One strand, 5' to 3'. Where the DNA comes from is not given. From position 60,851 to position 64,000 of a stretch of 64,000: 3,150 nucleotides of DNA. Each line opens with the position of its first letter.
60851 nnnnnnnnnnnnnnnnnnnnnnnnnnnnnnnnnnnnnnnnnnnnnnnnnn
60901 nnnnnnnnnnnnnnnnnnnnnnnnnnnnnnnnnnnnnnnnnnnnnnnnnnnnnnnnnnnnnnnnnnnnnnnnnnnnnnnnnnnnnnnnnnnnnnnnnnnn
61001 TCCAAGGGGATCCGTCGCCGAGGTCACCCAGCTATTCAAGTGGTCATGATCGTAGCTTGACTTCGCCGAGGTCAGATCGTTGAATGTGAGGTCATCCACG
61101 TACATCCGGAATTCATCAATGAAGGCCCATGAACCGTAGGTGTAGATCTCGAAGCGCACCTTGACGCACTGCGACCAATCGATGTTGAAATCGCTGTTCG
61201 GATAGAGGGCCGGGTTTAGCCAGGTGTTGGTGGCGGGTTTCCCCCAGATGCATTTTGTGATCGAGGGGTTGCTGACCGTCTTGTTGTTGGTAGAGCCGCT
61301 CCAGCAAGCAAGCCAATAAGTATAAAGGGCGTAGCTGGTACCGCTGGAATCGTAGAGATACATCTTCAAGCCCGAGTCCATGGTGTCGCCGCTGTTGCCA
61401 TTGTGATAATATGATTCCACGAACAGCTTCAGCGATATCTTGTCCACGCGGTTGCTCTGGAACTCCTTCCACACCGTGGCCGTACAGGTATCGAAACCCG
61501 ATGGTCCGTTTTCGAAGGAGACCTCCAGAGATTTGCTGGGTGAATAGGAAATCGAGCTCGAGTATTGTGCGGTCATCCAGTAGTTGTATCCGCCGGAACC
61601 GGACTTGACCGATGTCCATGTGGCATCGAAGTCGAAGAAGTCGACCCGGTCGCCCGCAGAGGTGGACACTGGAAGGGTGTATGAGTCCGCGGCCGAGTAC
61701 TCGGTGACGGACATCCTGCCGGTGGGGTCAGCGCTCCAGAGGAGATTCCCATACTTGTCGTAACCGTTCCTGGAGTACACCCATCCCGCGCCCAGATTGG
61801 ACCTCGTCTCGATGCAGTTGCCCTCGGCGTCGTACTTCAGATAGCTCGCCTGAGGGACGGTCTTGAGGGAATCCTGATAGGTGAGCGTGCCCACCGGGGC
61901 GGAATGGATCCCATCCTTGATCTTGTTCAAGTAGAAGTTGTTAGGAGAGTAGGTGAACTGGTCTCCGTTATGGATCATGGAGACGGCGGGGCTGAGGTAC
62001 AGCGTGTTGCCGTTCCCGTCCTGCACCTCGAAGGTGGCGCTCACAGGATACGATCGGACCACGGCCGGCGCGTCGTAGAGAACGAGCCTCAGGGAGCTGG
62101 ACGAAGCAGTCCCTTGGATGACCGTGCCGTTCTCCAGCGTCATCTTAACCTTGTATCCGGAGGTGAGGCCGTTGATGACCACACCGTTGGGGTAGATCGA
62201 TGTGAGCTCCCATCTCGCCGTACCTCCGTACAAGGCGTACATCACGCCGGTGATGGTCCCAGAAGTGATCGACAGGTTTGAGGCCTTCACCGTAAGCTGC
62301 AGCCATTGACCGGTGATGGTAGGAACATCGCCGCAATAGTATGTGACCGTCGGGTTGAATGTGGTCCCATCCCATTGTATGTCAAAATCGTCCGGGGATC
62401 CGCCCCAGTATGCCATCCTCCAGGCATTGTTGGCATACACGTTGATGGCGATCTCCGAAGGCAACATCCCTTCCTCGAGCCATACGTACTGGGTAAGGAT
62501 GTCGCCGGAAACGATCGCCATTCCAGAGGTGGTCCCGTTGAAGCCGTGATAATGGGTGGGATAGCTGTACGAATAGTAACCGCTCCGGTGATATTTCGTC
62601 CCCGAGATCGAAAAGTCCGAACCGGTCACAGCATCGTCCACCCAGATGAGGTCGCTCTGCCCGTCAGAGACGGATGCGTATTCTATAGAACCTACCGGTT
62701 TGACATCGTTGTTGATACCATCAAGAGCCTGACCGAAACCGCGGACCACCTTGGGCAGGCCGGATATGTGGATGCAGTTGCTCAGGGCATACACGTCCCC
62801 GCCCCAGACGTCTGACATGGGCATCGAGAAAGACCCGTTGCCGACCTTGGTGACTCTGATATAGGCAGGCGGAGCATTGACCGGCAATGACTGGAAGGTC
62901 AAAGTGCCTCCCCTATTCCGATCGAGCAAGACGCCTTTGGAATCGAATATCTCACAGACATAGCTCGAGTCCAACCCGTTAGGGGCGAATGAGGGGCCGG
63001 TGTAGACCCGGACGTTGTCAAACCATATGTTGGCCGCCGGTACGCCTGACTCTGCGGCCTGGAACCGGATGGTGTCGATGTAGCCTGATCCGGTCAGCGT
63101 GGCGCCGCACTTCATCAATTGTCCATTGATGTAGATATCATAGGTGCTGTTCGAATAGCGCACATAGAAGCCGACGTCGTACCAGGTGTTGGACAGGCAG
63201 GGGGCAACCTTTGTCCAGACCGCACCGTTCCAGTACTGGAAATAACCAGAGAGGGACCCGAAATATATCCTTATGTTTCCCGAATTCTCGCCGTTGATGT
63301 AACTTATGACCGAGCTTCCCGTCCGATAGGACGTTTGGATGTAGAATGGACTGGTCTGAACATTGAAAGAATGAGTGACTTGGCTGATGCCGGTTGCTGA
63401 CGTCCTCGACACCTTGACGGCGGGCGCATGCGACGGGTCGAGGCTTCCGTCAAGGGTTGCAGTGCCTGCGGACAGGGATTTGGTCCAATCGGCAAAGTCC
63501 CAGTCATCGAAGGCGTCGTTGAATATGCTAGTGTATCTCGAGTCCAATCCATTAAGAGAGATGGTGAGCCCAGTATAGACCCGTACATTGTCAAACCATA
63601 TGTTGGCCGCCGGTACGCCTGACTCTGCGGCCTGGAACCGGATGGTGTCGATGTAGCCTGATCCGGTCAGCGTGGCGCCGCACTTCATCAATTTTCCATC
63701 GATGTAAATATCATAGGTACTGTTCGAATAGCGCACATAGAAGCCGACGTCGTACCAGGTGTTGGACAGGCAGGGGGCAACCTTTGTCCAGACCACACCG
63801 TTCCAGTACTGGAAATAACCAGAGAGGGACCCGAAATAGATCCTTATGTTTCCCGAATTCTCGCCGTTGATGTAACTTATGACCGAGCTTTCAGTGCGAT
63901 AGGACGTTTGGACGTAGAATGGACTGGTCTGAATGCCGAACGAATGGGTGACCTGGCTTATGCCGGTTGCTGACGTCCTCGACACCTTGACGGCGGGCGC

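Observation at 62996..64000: Near-identical 573-bp tandem duplication encoding lectin-like modules at the 5' side of the Rhs gene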

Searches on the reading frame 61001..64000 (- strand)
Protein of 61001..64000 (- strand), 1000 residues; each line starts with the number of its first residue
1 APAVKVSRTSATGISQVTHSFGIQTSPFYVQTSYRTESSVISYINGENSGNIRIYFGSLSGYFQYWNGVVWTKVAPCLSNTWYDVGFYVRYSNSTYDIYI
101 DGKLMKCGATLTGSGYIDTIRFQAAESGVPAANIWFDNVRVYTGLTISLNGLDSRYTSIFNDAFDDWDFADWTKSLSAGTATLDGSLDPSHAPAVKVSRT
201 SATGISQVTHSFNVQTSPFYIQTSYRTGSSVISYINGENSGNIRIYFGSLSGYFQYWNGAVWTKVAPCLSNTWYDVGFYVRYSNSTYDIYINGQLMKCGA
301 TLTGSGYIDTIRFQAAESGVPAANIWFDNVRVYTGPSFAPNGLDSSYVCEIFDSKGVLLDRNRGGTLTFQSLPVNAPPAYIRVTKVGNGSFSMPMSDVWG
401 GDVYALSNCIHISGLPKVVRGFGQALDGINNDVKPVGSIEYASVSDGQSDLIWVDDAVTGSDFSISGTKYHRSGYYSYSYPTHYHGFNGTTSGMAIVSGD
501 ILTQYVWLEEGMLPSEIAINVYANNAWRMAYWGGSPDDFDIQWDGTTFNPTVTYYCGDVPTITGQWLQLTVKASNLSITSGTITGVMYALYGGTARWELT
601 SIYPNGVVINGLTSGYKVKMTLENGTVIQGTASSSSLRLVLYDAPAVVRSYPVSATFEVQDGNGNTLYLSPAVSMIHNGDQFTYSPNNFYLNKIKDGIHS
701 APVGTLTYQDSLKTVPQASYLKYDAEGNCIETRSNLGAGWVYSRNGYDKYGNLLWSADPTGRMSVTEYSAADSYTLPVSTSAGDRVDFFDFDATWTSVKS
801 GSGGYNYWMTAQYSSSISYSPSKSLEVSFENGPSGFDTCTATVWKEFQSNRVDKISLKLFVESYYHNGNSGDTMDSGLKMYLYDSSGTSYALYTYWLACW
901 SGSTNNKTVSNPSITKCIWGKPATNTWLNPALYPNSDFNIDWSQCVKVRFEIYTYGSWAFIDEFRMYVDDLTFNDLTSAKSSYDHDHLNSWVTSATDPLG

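Call 29: find_homologous_proteins(query=window:61001-64000:-, max_evalue=0.00001)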
Query window:61001-64000:- (1000 aa): 2 proteins with E <= 0.00001 among 8000 candidates.
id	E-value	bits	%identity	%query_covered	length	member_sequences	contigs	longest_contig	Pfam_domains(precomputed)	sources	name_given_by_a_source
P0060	8.0e-8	49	25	26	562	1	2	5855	PF22585.4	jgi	jgi:hypothetical protein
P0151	7.6e-7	46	36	12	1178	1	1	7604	-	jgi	jgi:hypothetical protein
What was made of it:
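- Tried and rejected: With 1000 aa it returned only two distant proteins (call 29).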

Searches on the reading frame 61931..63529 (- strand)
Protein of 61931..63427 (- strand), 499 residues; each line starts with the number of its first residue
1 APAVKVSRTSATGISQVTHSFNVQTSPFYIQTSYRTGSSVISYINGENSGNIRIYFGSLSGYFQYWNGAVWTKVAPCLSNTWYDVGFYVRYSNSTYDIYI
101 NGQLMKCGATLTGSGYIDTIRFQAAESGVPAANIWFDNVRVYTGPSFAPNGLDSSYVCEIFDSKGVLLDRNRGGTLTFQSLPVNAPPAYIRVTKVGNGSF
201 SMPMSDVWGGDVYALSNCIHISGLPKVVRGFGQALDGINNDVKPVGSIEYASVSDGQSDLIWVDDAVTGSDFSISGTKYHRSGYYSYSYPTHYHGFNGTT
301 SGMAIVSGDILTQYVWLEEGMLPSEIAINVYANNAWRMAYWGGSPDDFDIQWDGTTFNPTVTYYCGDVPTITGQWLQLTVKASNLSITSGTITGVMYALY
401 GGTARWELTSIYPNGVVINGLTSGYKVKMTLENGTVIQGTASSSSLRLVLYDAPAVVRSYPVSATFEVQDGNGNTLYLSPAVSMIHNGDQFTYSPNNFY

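Call 8: search_protein_families(library=pfam, proteins=[window:61931-63427:-], max_evalue=10)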
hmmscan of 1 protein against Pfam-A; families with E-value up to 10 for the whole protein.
seq(499 aa): 1 family
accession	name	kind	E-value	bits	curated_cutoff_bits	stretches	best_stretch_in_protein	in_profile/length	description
PF22585.3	Sialidase-like_CBM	-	0.029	14.7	27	1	36-124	54-141/156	Sialidase-like, CBM domain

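Call 37: find_related_loci(query=A1, collection=genome_contigs, flank=10000)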
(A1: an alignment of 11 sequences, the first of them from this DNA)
Query A1 (444 aa) in genome_contigs; peptide patterns used: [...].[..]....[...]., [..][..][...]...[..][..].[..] (x = any residue, [..] = any of these).
22 stretches matched a pattern; 4 encode a relative of the query (tblastn E <= 1e-3); 4 distinct loci.
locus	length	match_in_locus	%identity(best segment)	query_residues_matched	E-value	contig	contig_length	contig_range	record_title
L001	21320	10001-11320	41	2-444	6e-98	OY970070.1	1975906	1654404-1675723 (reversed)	MAG: uncultured Thermoplasmata archaeon isolate MFD04408.bin.c.5 genome assembly, chromosome: 1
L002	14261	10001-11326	35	1-444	9e-65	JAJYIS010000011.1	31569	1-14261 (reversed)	MAG: Thermoplasmata archaeon isolate DBS2-1.bin12 NODE_2389_length_31569_cov_1.356434, whole genome shotgun sequence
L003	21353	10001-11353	31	1-444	1e-55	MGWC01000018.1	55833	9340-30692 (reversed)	MAG: Euryarchaeota archaeon RBG_19FT_COMBO_56_21 rbg_19ft_combo_scaffold_17, whole genome shotgun sequence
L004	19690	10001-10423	29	110-247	3e-5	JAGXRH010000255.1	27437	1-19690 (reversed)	MAG: Ignavibacteriales bacterium isolate CROMO_A_84 c_000001130704, whole genome shotgun sequence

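Call 47: predict_structure(alignment_id=A1)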
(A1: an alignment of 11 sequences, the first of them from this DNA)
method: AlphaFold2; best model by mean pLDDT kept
length: 444 residues; sequences in the alignment: 11
mean_pLDDT: 69.5   pTM: 0.47
mean pLDDT of the five models: 69.5, 68.0, 66.4, 66.3, 64.3
residues with pLDDT >= 90: 68; 70-90: 178; 50-70: 105; < 50: 93
segments of 3 or more residues with pLDDT < 50: 1-11, 31-35, 211-221, 229-233, 239-241, 243-246, 248-293, 301-303
pLDDT, mean of each block of 10 residues (from residue 1): 37 74 73 59 89 80 82 91 91 95 92 83 84 75 89 91 89 62 54 61 59 46 57 47 47 31 31 38 43 55 52 65 65 67 81 80 88 86 65 86 72 88 84 80 63
secondary structure, 60 per line:
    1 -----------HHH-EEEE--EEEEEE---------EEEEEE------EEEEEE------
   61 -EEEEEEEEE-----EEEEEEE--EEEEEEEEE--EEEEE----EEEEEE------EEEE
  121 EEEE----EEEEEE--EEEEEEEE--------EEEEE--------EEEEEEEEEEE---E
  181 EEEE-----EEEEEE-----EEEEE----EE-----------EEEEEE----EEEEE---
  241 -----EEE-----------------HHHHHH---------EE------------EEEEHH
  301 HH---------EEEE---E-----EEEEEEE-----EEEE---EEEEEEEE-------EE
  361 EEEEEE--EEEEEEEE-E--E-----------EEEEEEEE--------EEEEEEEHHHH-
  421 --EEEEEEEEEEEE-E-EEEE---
elements in order: E16-19 E22-27 E37-42 E49-54 E62-70 E76-82 E85-93 E96-100 E105-110 E117-124 E129-134 E137-144 E153-157 E166-176 E180-184 E190-195 E201-205 E223-228 E233-237 E246-248 H266-271 E295-298 H299-302 E312-315 E325-331 E337-340 E344-351 E359-366 E369-376 E393-400 E409-415 H416-419 E423-434 E438-441
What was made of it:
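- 61928..62959 (-): Further beta-rich domains of the same insertion: an 'EIFDSKG..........' small domain, a '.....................' domain and an '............' domain. They are conserved in the family. The first two have no Pfam match; the third lies outside the stretch scanned for its own sake. AF2 on A1: residues 295-441 at pLDDT 65-88, residues 180-290 low (call 47).
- Tried and rejected: The first AF2 run, on 444 aa with 11 sequences (call 47), was good for the module but poor for residues 180-290.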

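Call 49: fold_search(model_id=the predicted structure, library=pdb)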
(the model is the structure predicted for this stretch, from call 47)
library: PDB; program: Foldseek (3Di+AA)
matches with E <= 10: 1747; with E <= 0.001: 170
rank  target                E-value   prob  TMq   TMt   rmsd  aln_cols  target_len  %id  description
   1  5mqr                  5.8e-08  1.00  0.34  0.15   3.6       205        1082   12  Sialidase BT_1020 (released 2017-03-22)
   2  3zyp                  1.2e-07  1.00  0.32  0.61   5.1       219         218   16  Cellulose induced protein, Cip1 (released 2012-09-12)
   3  3r4s_A                4.8e-07  1.00  0.27  0.29  19.4       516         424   11  Cell entry of botulinum neurotoxin type C is dependent upon interaction with two ganglioside molecules (released 2011-06-08)
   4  4fvv_A                5.8e-07  1.00  0.28  0.30  14.8       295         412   15  Crystal structure of HCR/D-Sa-GBL1/C (released 2012-10-24)
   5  3azv_A                2.3e-06  1.00  0.26  0.28  14.9       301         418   14  Crystal structure of the receptor binding domain (released 2011-12-28)
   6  1w0o                  4.1e-06  1.00  0.30  0.19  18.2       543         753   12  Vibrio cholerae sialidase (released 2004-07-08)
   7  9qc8_B                5.3e-06  1.00  0.25  0.10  15.4       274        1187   12  BoNT-NTNH-HA70 complex from Clostridium botulinum Serotype B1 (released 2025-09-10)
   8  9qc7_B                5.8e-06  1.00  0.26  0.11  15.7       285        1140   12  BoNT-NTNH complex from Clostridium botulinum Serotype B1 (released 2025-09-10)
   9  5lr0_A                6.1e-06  1.00  0.27  0.29  15.1       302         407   14  Binding domain of Botulinum Neurotoxin DC in complex with SialylT (released 2017-08-30)
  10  6eku                  1.0e-05  1.00  0.28  0.18  18.7       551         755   11  Vibrio cholerae neuraminidase complexed with zanamivir (released 2017-11-29)
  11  8q2a_A                1.1e-05  1.00  0.30  0.54   5.0       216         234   13  TtX122B - A domain of unknown function from the Teredinibacter turnerae protein TERTU_2913 (released 2024-03-13)
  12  6eks                  1.1e-05  1.00  0.29  0.18  18.6       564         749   10  Vibrio cholerae neuraminidase complexed with oseltamivir carboxylate (released 2017-11-29)
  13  1kit                  1.2e-05  1.00  0.33  0.21  17.9       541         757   11  VIBRIO CHOLERAE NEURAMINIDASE (released 1997-06-05)
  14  9qco_A                1.3e-05  1.00  0.25  0.12   5.2       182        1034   13  NTNH-HA70 complex from Clostridium botulinum Serotype B1 (released 2025-09-10)
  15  3v0a_B                1.3e-05  1.00  0.25  0.11  13.5       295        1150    9  2.7 angstrom crystal structure of BoNT/Ai in complex with NTNHA (released 2012-03-14)
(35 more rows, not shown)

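Call 54: search_protein_families(library=pfam, alignment_id=A1, max_evalue=0.01)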
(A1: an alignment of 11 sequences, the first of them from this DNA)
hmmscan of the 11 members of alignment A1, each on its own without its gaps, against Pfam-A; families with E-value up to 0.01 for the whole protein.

A. member 1, seq(444 aa): 0 families

B. families by the number of members that match (of 11 scanned): 2 families
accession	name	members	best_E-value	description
PF13385.13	Laminin_G_3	5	2.4e-06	Concanavalin A-like lectin/glucanases superfamily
PF22585.3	Sialidase-like_CBM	3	0.0027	Sialidase-like, CBM domain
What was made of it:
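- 61928..62959 (-): Pfam scan of the A1 members (visible ORF residues 158-601) finds nothing beyond the module families (call 54).
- On Concanavalin A-like lectin/glucanase superfamily (Pfam PF13385 Laminin_G_3, PF22585 Sialidase-like_CBM): Five of 11 relatives hit PF13385 (call 54).
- Five of 11 relatives hit Laminin_G_3 (call 54).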

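Call 58: find_related_loci(query=A1, collection=metagenome_contigs, flank=6000)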
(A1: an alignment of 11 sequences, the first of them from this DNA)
Query A1 (444 aa) in metagenome_contigs; peptide patterns used: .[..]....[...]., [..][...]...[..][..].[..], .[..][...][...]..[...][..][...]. (x = any residue, [..] = any of these).
578 stretches matched a pattern; 48 encode a relative of the query (tblastn E <= 1e-3); 48 distinct loci.
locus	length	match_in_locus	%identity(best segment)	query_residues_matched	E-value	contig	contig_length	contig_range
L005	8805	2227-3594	52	2-444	8e-147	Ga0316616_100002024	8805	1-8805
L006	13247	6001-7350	45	2-443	7e-112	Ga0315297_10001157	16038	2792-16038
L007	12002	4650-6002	44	1-443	3e-109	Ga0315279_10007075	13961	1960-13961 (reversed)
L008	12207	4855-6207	44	1-443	4e-109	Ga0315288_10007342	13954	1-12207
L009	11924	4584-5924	43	1-443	6e-107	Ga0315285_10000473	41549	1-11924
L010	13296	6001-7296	43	2-444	6e-103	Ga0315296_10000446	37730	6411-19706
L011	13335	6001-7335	41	1-441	1e-99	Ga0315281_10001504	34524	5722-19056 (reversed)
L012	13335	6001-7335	41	1-441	1e-99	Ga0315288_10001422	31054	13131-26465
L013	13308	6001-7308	39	5-442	1e-96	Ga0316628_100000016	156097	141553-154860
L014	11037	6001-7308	40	5-444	2e-93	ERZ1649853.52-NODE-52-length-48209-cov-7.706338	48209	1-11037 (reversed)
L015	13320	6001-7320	40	1-444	3e-93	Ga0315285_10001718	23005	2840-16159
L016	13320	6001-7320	40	1-444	3e-93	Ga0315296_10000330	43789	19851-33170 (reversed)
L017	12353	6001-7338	39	2-444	7e-92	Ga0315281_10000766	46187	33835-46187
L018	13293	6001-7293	39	2-444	4e-90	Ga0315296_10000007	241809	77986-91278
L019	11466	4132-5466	41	2-444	5e-81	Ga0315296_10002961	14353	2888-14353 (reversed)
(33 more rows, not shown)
